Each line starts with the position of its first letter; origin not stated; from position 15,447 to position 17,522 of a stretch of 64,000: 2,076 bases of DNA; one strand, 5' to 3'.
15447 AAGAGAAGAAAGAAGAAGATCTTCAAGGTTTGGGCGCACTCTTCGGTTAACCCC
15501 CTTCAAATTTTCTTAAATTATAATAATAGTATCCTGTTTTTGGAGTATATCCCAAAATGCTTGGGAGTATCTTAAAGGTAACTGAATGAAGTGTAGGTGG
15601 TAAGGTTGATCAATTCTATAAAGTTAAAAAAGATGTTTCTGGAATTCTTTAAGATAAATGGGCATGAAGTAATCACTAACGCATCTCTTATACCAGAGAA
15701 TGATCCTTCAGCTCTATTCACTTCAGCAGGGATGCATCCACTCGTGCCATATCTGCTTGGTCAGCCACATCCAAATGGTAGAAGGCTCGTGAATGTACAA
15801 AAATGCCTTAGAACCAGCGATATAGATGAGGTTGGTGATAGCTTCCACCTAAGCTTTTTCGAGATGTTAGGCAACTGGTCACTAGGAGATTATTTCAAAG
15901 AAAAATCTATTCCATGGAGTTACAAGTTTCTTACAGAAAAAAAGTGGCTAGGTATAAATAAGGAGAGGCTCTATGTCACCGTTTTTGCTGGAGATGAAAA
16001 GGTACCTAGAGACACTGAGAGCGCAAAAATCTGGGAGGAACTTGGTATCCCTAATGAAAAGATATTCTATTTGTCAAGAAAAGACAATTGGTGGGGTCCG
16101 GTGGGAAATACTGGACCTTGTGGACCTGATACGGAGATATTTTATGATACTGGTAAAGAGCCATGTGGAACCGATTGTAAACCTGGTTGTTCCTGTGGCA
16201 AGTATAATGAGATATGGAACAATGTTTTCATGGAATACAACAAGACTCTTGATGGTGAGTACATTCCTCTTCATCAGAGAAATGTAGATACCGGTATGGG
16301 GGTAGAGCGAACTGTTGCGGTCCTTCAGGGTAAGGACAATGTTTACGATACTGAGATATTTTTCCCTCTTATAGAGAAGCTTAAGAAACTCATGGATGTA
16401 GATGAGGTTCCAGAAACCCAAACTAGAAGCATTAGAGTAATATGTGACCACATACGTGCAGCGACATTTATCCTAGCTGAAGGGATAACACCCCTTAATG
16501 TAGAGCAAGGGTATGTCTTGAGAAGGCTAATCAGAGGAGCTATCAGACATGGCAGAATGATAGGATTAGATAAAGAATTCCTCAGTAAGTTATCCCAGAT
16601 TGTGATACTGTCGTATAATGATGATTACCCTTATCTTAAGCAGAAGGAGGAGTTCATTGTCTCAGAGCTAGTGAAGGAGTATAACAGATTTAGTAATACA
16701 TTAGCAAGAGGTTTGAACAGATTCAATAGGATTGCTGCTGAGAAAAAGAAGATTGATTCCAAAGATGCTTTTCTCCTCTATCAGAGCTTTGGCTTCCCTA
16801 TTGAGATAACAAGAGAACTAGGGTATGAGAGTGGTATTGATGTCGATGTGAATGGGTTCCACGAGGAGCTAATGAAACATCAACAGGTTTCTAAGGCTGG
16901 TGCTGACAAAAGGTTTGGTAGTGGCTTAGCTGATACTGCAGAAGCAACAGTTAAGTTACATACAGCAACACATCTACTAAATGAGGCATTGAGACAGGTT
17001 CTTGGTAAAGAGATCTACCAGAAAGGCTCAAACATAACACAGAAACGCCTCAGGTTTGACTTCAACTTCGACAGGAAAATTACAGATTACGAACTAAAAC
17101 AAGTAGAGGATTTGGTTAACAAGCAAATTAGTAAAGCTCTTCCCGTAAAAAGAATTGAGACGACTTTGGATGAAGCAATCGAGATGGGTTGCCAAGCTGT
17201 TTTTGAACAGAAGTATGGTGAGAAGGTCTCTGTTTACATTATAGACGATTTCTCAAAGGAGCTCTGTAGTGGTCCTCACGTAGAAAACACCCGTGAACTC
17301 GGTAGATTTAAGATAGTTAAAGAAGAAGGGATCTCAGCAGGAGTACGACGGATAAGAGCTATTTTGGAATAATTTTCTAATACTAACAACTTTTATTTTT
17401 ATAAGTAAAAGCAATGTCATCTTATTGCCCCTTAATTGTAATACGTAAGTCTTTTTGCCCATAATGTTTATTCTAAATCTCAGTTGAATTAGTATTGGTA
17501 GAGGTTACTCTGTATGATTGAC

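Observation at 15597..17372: Bacterial-type, C-Ala-less alanyl-tRNA synthetase in an otherwise archaeal translation apparatus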

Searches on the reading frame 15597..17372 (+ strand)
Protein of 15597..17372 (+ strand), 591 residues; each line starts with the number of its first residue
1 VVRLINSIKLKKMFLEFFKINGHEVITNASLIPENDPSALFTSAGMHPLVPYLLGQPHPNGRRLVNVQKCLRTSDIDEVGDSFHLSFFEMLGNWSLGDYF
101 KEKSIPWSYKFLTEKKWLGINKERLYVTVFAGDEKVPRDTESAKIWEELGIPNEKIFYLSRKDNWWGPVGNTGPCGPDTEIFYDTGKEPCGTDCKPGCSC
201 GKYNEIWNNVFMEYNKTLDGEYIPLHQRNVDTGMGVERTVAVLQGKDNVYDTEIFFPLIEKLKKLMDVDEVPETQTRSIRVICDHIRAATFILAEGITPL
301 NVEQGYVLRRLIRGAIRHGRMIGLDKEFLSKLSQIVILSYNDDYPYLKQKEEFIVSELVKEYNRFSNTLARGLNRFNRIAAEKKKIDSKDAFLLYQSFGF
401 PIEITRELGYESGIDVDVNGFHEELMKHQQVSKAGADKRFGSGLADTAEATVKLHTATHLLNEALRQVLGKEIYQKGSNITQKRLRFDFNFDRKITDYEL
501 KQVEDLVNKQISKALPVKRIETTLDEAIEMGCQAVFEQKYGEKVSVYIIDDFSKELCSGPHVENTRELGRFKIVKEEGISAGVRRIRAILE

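Call 3: search_protein_families(library=pfam, proteins=[window:15597-17372:+], max_evalue=0.01)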
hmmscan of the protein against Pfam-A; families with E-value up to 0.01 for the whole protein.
window:15597-17372:+ (591 aa): 2 families
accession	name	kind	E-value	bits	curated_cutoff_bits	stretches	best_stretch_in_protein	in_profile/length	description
PF01411.24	tRNA-synt_2c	-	2.5e-137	459.2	30.3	1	10-460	2-454/552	tRNA synthetases class II (A)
PF07973.19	tRNA_SAD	-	1.4e-16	60.6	24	1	544-586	1-43/44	Threonyl and Alanyl tRNA synthetase second additional domain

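Call 4: search_protein_families(library=ncbifam, proteins=[window:15597-17372:+], max_evalue=0.001)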
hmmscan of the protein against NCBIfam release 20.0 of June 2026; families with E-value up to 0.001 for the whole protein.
window:15597-17372:+ (591 aa): 5 families
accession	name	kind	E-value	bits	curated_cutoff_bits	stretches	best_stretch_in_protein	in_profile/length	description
NF002436.0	PRK01584.1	equivalog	2e-269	895.1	529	1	8-591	4-593/595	alanine--tRNA ligase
TIGR00344.1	alaS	equivalog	1.4e-185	619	457.05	2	10-437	2-431/847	alanine--tRNA ligase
TIGR03683.1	A-tRNA_syn_arch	equivalog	2.3e-70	237.9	744.7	4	274-431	323-480/902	alanine--tRNA ligase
NF040865.1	a_tRNA_ed_AlaXM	equivalog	4.3e-19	69.2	300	1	450-590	93-233/234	alanyl-tRNA editing protein AlaXM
TIGR00418.1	thrS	equivalog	2.6e-07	29.9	383.65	1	455-577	2-131/565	threonine--tRNA ligase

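Call 5: search_solved_structures(query=window:15597-17372:+, max_evalue=0.001, show_alignments=2)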
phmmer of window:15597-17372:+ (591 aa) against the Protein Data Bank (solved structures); distinct sequences matched with E-value up to 0.001: 20.
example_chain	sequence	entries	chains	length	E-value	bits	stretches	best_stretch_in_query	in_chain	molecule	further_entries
3hxu_A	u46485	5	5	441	3.9e-93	316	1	8-429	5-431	Alanyl-tRNA synthetase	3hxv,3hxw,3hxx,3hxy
1riq_A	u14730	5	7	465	9.8e-93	314.7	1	8-430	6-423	Alanyl-tRNA synthetase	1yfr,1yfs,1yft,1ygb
3htz_A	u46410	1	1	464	1.1e-92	314.6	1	8-430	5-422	Alanyl-tRNA synthetase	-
3hxz_A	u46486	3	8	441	2.7e-92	313.3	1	8-429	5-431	Alanyl-tRNA synthetase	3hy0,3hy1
9jc7_A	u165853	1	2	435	3.5e-89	303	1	7-436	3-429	Alanine--tRNA ligase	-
9jdn_A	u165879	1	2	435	6.7e-89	302.1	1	7-436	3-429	Alanine--tRNA ligase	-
4xem_A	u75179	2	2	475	1.5e-86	294.3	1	6-428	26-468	Alanine--tRNA ligase, cytoplasmic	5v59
5knn_A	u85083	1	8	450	2.3e-86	293.7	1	8-426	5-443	Alanine--tRNA ligase, cytoplasmic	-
4xeo_A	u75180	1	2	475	7.5e-86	292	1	6-428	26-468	Alanine--tRNA ligase, cytoplasmic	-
9x2i_A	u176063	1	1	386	2e-73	251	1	6-361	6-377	Alanine--tRNA ligase, cytoplasmic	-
9x2j_A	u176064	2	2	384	3.5e-73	250.1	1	6-361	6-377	Alanine--tRNA ligase, cytoplasmic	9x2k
9x2h_A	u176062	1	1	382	3.8e-73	250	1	8-361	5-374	Alanine--tRNA ligase, cytoplasmic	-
2zze_A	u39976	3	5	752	1.4e-44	155.7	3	278-431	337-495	Alanyl-tRNA synthetase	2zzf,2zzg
2ztg_A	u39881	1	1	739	7.3e-37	130.2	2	279-470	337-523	Alanyl-tRNA synthetase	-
3wqy_A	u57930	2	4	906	2.8e-36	128.3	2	279-470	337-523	Alanine--tRNA ligase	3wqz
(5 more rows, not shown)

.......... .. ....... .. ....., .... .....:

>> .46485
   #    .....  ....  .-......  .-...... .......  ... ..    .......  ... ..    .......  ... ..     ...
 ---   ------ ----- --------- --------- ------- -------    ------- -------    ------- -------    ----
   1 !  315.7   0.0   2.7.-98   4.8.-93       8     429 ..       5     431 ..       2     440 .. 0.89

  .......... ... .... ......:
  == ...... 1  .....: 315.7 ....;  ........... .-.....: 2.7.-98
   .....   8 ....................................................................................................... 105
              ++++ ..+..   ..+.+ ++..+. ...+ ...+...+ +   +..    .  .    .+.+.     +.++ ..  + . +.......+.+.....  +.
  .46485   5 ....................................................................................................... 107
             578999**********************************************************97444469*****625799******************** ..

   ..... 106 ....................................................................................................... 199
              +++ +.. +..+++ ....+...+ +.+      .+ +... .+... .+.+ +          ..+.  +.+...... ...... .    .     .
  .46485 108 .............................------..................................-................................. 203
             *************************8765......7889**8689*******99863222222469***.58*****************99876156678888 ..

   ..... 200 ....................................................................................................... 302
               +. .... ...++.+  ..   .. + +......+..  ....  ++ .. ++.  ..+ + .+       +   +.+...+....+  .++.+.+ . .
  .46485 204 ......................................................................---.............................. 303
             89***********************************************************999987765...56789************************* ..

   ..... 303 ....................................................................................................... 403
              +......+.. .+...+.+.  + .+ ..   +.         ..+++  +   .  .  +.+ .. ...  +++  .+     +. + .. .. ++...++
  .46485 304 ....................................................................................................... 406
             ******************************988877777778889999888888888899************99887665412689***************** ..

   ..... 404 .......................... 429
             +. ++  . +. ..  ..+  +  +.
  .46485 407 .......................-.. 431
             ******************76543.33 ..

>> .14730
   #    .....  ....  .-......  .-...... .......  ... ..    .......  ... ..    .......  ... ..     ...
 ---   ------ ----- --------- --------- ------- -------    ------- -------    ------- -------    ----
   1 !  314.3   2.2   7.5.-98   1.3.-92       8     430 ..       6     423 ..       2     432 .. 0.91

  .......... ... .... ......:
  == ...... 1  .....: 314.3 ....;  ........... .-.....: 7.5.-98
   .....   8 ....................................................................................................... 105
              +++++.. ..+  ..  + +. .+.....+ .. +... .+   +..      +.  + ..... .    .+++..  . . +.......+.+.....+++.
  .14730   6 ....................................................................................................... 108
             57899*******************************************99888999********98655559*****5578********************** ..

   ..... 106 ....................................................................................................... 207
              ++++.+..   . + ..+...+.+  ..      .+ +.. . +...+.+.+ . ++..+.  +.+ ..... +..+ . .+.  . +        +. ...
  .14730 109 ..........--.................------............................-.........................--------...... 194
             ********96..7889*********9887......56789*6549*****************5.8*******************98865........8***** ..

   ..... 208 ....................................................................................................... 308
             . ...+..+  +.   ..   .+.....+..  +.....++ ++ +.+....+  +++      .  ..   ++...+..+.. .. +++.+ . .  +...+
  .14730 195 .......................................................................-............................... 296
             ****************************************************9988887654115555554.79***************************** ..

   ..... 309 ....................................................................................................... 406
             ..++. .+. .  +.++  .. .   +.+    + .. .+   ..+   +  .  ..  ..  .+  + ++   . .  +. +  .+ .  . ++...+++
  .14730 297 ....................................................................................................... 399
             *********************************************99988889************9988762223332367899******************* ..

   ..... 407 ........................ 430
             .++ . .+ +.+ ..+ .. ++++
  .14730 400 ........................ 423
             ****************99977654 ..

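Call 6: find_homologous_proteins(query=window:15597-17372:+, max_evalue=1e-10)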
Query window:15597-17372:+ (591 aa): 8000 proteins with E <= 1e-10 among 8000 candidates; the best 120 are listed.
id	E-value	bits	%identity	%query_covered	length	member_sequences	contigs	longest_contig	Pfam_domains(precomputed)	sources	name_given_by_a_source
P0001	0.0e+0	1355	100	99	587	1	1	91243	PF01411.25,PF07973.20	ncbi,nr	ncbi:alanine--tRNA ligase [Candidatus Bathyarchaeota archaeon]|nr:alanine--tRNA ligase [Candidatus B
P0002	0.0e+0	1340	100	98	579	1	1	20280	PF01411.25,PF07973.20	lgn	-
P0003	0.0e+0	1128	81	99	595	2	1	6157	PF01411.25,PF07973.20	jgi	-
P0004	0.0e+0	1126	82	99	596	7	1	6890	PF01411.25,PF07973.20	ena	-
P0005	0.0e+0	1122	81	99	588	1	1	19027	PF01411.25,PF07973.20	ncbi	-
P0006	0.0e+0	1122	80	99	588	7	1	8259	PF01411.25,PF07973.20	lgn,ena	-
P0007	0.0e+0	1122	80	99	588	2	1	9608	PF01411.25,PF07973.20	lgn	-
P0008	0.0e+0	1120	80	99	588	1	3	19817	PF01411.25,PF07973.20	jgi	-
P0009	0.0e+0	1120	81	99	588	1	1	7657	PF01411.25,PF07973.20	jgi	jgi:alanyl-tRNA synthetase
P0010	0.0e+0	1120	80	99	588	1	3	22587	PF01411.25,PF07973.20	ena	-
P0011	0.0e+0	1119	81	99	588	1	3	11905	PF01411.25,PF07973.20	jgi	-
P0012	0.0e+0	1119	80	99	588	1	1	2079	PF01411.25,PF07973.20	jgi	-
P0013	0.0e+0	1119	82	98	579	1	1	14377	PF01411.25,PF07973.20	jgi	-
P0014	0.0e+0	1119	81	99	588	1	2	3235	PF01411.25,PF07973.20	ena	-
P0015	0.0e+0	1119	80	99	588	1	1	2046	PF01411.25,PF07973.20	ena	-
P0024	0.0e+0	1111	81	99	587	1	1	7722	PF01411.25,PF07973.20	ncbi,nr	ncbi:alanine--tRNA ligase [Candidatus Bathyarchaeota archaeon]|nr:alanine--tRNA ligase [Candidatus B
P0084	0.0e+0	1092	78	99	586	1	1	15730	PF01411.25,PF07973.20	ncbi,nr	ncbi:alanine--tRNA ligase [Candidatus Bathyarchaeota archaeon]|nr:MAG: alanine--tRNA ligase [Candida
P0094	0.0e+0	1090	79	98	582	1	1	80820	PF01411.25,PF07973.20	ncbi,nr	ncbi:MAG: alanine--tRNA ligase [Candidatus Bathyarchaeota archaeon]|nr:alanine--tRNA ligase [Candida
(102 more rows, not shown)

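Call 16: find_encoding_contigs(protein=P0001, flank=10000, max_places=3)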
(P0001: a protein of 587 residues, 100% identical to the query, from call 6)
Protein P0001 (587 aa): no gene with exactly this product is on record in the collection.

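Call 19: search_protein_representatives(protein=window:15597-17372:+)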
Query: 591 residues. Proteins with E-value up to 0.001 (for the whole library): 24069; up to 1e-10: 13386; up to 1e-30: 3940. The best 150 are listed.
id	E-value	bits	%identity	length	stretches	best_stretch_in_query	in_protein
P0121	5.0e-213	725.2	55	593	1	8-590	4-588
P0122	1.8e-209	713.5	56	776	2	221-590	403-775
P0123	2.2e-202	690.0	51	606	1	9-589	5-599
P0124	1.7e-196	670.6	54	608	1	8-591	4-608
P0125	2.0e-194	663.8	51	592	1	9-589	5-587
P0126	5.5e-187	639.2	54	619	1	7-591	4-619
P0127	3.5e-184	629.9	51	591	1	9-591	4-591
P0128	3.8e-183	626.5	50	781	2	5-385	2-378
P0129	1.5e-180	618.0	51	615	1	7-591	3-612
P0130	3.0e-179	613.6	49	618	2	5-382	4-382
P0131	3.1e-177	607.0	50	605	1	7-591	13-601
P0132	2.2e-176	604.2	52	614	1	9-591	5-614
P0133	6.4e-176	602.6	51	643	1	9-591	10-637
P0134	1.5e-175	601.5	49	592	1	7-590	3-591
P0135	6.7e-174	596.0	48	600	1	9-591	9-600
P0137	2.4e-168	577.7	46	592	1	6-590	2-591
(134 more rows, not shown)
